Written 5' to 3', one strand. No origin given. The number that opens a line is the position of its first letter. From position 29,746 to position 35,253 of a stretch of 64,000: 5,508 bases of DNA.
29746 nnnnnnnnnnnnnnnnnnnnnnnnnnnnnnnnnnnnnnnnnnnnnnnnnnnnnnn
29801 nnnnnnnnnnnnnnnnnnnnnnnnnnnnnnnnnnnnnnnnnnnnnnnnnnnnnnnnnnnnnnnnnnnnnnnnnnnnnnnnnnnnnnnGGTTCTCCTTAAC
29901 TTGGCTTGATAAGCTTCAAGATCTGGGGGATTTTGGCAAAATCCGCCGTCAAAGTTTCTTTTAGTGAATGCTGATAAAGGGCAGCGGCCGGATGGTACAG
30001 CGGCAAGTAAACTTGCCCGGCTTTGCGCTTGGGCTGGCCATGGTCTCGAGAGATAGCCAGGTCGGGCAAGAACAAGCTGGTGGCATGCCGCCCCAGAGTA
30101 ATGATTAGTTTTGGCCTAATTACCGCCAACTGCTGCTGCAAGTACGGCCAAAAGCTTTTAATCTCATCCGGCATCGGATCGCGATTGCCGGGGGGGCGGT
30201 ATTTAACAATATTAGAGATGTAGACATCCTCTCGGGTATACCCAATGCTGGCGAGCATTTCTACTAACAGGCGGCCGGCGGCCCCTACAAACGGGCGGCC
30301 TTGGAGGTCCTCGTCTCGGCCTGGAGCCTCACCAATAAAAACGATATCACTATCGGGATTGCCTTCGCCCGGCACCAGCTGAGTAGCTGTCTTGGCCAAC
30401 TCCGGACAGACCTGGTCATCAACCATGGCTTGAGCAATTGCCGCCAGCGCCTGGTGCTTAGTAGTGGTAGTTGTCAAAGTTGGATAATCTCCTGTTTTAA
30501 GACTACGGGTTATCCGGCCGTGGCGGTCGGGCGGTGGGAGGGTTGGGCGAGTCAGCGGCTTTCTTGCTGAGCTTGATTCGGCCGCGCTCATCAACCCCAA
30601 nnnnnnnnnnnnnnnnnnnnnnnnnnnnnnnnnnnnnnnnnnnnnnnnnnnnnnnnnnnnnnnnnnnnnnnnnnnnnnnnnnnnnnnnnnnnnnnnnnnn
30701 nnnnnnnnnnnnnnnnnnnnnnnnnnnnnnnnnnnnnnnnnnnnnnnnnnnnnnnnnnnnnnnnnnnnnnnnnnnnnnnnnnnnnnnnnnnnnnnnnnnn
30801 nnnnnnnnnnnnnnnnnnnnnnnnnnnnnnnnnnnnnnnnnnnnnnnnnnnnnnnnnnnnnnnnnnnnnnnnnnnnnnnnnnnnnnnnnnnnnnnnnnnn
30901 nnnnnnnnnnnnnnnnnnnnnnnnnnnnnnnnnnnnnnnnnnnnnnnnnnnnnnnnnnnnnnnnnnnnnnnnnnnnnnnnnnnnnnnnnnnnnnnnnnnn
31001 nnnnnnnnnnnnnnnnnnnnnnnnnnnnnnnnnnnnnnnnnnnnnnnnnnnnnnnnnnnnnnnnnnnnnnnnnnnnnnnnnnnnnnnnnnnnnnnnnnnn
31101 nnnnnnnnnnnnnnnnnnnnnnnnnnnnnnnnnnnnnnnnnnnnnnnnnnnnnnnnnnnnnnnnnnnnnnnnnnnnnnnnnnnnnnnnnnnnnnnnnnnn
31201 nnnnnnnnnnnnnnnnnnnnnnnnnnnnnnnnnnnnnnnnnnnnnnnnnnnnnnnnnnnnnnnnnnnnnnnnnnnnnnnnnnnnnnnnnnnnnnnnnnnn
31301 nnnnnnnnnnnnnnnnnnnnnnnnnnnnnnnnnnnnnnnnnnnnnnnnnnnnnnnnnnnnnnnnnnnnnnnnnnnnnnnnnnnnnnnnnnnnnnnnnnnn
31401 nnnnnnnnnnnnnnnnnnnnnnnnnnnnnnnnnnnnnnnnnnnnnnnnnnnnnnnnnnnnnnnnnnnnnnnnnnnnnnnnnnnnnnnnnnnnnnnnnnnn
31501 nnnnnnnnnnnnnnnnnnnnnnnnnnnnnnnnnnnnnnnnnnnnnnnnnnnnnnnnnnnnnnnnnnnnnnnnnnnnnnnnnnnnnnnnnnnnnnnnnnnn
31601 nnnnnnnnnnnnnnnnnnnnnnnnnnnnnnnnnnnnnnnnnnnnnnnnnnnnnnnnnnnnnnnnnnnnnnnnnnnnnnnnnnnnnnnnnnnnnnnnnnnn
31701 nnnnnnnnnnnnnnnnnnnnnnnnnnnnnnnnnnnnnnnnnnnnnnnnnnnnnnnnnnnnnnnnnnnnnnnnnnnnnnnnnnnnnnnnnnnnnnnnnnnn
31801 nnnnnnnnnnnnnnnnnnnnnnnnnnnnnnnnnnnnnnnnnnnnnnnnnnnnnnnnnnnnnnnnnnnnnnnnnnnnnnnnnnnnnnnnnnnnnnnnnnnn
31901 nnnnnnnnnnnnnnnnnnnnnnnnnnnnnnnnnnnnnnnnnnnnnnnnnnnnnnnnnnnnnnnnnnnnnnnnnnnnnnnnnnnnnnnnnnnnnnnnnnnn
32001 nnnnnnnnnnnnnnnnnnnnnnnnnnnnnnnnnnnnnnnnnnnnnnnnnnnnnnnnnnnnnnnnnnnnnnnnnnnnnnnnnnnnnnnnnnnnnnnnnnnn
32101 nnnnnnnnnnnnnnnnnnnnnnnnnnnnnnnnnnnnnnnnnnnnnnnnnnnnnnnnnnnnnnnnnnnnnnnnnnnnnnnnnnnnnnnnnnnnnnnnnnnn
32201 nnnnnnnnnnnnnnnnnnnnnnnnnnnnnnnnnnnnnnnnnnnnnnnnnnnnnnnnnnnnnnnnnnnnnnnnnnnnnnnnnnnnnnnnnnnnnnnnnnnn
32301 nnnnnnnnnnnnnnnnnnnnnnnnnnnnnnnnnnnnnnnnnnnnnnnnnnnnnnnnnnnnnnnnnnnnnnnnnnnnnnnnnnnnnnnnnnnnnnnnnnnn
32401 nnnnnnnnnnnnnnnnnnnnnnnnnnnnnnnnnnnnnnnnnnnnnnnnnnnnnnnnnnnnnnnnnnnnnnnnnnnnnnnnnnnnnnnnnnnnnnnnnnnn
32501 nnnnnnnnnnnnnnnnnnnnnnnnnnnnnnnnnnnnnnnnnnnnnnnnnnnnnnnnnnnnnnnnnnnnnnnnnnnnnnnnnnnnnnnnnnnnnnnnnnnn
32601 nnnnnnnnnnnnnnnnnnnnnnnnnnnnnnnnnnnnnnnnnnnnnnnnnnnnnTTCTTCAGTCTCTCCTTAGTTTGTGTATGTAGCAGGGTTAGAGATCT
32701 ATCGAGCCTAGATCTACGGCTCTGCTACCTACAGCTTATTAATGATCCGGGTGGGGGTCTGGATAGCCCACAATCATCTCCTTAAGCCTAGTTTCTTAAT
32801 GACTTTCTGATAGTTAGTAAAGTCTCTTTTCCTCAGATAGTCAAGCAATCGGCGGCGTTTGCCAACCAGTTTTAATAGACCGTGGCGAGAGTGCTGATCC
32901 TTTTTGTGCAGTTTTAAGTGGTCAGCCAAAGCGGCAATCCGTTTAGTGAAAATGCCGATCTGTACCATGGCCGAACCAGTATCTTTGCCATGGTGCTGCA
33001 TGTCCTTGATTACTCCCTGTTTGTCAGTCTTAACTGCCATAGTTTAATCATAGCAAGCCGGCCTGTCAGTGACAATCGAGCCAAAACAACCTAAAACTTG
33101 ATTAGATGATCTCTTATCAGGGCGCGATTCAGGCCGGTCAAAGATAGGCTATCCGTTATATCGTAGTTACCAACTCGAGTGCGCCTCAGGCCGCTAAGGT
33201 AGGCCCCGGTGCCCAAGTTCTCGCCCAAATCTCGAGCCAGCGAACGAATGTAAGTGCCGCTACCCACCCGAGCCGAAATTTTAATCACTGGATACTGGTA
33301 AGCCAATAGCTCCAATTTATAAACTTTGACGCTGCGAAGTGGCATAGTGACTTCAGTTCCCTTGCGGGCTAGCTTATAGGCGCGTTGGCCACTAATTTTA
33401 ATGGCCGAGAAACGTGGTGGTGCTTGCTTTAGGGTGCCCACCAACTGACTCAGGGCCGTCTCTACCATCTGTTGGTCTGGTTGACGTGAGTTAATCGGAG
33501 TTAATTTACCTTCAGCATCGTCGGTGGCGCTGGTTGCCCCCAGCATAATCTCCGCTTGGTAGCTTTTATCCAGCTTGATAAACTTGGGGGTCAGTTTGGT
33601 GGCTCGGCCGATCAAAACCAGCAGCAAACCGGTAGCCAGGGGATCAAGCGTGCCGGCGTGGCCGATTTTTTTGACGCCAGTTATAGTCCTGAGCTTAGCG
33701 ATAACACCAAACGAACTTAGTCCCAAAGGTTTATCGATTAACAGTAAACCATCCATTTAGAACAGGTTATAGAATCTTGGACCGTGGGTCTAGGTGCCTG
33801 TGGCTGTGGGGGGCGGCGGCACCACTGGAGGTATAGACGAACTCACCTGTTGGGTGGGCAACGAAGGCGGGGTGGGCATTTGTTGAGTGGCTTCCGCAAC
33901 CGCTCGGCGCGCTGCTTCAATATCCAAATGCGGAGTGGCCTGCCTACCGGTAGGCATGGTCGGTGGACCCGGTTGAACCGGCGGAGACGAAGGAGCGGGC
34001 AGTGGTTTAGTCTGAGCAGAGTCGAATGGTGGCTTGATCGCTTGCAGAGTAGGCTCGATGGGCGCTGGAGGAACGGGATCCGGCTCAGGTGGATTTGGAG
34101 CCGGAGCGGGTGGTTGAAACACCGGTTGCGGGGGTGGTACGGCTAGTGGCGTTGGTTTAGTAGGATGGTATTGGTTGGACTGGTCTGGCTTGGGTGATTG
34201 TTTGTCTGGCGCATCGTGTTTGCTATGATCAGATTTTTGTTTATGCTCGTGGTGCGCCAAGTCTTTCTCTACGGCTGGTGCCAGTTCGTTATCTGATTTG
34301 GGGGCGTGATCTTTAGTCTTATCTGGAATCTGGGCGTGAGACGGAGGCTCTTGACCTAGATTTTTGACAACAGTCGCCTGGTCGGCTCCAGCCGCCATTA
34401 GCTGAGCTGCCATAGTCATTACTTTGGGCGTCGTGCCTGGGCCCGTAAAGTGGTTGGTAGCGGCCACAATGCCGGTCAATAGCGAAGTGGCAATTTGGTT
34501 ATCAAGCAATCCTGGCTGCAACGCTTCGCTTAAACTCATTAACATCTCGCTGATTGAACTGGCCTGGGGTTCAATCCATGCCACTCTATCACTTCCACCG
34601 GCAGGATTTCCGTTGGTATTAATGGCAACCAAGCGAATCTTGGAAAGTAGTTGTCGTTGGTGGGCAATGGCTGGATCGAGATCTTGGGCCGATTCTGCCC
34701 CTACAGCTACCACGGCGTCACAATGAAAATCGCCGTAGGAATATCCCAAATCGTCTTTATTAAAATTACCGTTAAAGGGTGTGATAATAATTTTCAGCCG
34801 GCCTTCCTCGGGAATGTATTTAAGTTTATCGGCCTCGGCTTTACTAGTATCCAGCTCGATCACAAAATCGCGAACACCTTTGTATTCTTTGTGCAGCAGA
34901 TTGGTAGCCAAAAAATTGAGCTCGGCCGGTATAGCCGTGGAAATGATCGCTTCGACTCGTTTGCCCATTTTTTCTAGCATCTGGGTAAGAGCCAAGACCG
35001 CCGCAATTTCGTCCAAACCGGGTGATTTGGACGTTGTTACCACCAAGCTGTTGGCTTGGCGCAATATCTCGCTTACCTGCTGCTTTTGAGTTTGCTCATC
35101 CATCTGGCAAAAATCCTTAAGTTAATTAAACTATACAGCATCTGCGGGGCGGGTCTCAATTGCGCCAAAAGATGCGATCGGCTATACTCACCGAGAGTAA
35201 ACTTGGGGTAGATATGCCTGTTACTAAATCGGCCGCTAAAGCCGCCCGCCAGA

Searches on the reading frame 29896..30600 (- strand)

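Call 65: search_protein_families(library=pfam, proteins=[window:29896-30600:-], max_evalue=0.0001)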
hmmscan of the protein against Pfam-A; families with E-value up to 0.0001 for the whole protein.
window:29896-30600:- (234 aa): 1 family
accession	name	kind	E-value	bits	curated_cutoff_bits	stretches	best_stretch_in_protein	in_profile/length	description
PF03167.25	UDG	-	1.6e-37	129.1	24.3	1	77-215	1-129/141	Uracil DNA glycosylase superfamily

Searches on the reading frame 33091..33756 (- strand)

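Call 65: search_protein_families(library=pfam, proteins=[window:33091-33756:-], max_evalue=0.0001)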
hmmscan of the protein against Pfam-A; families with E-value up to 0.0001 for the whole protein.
window:33091-33756:- (221 aa): 2 families
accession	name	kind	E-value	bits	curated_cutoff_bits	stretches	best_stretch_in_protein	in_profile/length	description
PF01509.24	TruB_N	-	9.3e-50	169.3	27.3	1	23-170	1-149/149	TruB family pseudouridylate synthase (N terminal domain)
PF16198.10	TruB_C_2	-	3.5e-10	40.3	29.3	1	171-214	1-44/66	tRNA pseudouridylate synthase B C-terminal domain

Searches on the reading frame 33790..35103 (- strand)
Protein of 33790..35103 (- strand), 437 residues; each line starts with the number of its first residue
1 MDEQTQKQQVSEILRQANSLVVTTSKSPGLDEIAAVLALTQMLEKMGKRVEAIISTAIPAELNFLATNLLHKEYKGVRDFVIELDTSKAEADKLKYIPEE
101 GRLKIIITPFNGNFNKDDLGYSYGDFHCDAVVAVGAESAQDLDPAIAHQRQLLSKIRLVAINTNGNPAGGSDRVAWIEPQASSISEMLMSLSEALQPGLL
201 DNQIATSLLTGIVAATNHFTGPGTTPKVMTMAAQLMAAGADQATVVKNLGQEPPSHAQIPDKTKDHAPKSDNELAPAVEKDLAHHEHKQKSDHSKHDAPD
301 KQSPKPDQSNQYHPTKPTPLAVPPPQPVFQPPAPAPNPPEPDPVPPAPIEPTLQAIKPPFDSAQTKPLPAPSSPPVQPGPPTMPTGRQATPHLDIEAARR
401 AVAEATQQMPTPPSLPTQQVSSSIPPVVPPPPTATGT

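Call 65: search_protein_families(library=pfam, proteins=[window:33790-35103:-], max_evalue=0.0001)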
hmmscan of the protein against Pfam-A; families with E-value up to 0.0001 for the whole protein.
window:33790-35103:- (437 aa): 1 family
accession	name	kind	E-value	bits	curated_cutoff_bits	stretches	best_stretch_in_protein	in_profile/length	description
PF01368.27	DHH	-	2.4e-05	25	28.1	0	21-107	3-68/125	DHH family, N-terminal domain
